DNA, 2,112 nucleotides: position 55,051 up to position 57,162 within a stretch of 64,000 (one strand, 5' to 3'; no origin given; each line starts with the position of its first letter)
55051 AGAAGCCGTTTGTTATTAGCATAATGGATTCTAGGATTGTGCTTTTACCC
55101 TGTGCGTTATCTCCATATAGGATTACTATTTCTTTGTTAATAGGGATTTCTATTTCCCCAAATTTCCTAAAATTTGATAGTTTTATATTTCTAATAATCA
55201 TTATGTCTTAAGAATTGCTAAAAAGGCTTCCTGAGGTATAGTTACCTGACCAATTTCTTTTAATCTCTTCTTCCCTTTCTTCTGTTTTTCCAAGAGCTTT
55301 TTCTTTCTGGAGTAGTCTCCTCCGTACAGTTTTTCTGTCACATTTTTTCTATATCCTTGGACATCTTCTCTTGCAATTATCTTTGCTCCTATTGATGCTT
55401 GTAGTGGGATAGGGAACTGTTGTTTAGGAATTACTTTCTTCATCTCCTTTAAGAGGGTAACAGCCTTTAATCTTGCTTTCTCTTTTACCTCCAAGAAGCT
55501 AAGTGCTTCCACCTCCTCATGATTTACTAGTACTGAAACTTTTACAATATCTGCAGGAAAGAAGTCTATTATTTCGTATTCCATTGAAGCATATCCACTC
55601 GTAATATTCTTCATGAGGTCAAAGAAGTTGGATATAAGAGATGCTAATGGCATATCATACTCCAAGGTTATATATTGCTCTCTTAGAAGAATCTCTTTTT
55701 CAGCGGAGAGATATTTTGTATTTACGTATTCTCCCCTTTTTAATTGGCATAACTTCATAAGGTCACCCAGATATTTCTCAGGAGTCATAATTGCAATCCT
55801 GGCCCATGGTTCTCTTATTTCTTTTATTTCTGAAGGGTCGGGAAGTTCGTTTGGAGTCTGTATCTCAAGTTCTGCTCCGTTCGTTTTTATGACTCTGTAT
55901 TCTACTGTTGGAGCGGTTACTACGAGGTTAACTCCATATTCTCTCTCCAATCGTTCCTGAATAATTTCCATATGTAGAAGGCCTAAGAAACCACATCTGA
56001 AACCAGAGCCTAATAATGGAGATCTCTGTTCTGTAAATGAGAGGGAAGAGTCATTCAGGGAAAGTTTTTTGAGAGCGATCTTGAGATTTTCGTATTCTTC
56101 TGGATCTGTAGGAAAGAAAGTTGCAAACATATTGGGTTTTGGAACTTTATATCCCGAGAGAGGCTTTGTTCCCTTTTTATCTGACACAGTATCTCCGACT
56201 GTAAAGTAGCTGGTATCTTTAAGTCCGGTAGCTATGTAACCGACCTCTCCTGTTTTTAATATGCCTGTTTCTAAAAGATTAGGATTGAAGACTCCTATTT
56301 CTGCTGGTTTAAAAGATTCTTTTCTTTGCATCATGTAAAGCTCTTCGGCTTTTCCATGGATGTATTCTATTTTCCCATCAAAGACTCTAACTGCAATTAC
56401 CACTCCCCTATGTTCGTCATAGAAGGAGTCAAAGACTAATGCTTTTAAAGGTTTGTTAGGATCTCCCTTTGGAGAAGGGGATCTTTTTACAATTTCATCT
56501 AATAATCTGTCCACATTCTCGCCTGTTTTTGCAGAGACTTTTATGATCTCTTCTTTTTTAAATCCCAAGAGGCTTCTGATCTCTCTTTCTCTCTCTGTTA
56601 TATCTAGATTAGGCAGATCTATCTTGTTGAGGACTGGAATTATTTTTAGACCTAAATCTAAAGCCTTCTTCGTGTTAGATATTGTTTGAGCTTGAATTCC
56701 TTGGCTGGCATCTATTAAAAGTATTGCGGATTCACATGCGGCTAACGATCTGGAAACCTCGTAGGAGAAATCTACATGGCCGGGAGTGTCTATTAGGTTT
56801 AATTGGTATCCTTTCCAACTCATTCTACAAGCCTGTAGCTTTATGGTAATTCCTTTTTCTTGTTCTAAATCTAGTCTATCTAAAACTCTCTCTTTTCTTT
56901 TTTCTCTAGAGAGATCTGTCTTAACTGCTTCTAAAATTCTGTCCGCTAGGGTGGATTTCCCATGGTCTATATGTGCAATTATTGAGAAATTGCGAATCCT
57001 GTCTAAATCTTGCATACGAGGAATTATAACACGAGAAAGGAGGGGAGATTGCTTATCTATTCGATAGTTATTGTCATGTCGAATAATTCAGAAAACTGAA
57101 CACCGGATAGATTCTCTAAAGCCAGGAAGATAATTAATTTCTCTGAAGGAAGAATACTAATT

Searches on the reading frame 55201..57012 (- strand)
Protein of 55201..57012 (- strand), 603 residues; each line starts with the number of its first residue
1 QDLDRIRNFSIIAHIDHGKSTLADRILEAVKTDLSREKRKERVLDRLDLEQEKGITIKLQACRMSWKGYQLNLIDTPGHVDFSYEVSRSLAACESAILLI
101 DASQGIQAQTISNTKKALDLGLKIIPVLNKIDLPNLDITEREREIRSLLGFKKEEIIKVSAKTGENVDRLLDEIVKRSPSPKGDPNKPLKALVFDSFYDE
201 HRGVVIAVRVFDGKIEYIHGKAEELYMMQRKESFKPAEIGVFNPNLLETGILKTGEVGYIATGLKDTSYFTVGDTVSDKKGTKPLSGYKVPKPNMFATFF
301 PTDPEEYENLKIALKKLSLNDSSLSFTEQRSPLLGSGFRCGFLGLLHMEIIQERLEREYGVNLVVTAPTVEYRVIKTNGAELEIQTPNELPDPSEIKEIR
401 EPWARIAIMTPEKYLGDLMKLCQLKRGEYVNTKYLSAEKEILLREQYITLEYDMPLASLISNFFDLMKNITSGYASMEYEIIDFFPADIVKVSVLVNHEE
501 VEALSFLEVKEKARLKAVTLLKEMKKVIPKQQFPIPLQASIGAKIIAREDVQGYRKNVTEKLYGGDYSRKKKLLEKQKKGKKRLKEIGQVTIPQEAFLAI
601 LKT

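Call 82: search_protein_families(library=ncbifam, proteins=[window:55201-57012:-], max_evalue=0.001)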
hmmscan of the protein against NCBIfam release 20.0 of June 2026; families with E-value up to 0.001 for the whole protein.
window:55201-57012:- (603 aa): 40 families (the best 25 are shown)
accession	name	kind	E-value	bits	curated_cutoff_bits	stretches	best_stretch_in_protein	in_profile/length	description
TIGR01393.1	lepA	equivalog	4.7e-241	801.3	533.9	1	5-602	2-593/595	translation elongation factor 4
TIGR01394.1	TypA_BipA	equivalog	1.6e-57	195.1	757.3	1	6-381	1-394/594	translational GTPase TypA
TIGR00484.1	EF-G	equivalog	8.5e-50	169.6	659.4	2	2-161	6-166/691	elongation factor G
NF009381.0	PRK12740.1-5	subfamily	9.6e-47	159.8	583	2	3-172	6-176/692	elongation factor G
NF012153.1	tet_protect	equivalog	6.2e-41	140.3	775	2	8-149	2-145/614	tetracycline resistance ribosomal protection protein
TIGR00490.1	aEF-2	equivalog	3.5e-39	134.5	738.45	2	3-133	16-150/720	elongation factor EF-2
NF007583.0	PRK10218.1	equivalog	2.6e-38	131.4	1260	1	4-135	3-134/607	ribosome-dependent GTPase TypA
NF001964.0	PRK00741.1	equivalog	2.6e-33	115.2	473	2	2-151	8-163/529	peptide chain release factor 3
NF033148.1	tet_protect_M_W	exception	1.8e-32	112.5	1100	2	5-149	2-148/639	TetM/TetW/TetO/TetS family tetracycline resistance ribosomal protection protein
TIGR00503.1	prfC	equivalog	3.5e-30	104.9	466.95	2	2-154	7-165/527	peptide chain release factor 3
NF012155.1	tet_protect_M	exception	1.3e-29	102.9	1420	2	5-149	2-148/639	tetracycline resistance ribosomal protection protein Tet(M)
NF009891.0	PRK13351.1-1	equivalog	9.1e-29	100.5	597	2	4-140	7-145/681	elongation factor G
NF000120.3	47473_otr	exception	5.9e-27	94.5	900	2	8-134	4-132/608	tetracycline resistance ribosomal protection protein Otr(A)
NF009377.1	PRK12740.1-1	equivalog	3.7e-25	88.4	890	2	4-152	11-161/700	elongation factor G-like protein EF-G2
NF012154.0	tet_protect_Q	exception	8.7e-25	87.1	1425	1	6-138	3-137/638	tetracycline resistance ribosomal protection protein Tet(Q)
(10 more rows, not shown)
